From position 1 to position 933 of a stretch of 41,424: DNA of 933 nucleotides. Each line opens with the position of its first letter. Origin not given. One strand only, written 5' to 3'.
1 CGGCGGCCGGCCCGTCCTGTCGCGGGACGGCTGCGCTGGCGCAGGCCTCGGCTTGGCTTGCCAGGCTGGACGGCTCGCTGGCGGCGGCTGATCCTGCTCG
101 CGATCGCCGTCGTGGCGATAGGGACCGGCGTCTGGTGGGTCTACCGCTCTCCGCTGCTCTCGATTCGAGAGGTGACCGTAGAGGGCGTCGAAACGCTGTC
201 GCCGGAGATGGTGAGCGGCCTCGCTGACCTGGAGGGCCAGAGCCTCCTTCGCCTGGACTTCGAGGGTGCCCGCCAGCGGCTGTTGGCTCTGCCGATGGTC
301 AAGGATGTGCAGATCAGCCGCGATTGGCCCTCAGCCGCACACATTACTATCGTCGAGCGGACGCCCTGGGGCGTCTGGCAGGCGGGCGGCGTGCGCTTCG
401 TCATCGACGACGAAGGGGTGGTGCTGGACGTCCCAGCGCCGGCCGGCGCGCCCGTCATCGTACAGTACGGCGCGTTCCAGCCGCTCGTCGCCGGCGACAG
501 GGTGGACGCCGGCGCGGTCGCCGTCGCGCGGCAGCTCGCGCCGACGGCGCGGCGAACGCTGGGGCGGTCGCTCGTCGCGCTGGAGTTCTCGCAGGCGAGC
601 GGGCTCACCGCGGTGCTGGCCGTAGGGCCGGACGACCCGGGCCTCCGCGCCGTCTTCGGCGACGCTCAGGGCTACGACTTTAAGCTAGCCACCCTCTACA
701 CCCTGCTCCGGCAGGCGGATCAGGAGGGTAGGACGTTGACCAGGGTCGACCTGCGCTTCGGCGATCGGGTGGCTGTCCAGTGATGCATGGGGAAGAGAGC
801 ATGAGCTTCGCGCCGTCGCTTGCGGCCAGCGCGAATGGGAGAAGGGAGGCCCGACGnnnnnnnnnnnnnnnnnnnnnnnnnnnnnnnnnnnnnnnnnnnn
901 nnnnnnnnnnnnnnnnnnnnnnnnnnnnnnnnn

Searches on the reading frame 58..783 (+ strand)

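Call 10: search_protein_families(library=pfam, proteins=[window:58-783:+], max_evalue=0.001)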
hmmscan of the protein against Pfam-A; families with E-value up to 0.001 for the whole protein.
window:58-783:+ (241 aa): 2 families
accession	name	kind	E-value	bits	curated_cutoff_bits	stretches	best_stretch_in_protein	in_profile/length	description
PF08478.15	POTRA_1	-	2.7e-12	47.2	23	1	35-101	2-69/69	POTRA domain, FtsQ-type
PF03799.20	FtsQ_DivIB_C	-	1.7e-05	26.1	21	1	106-233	2-114/114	Cell division protein FtsQ/DivIB, C-terminal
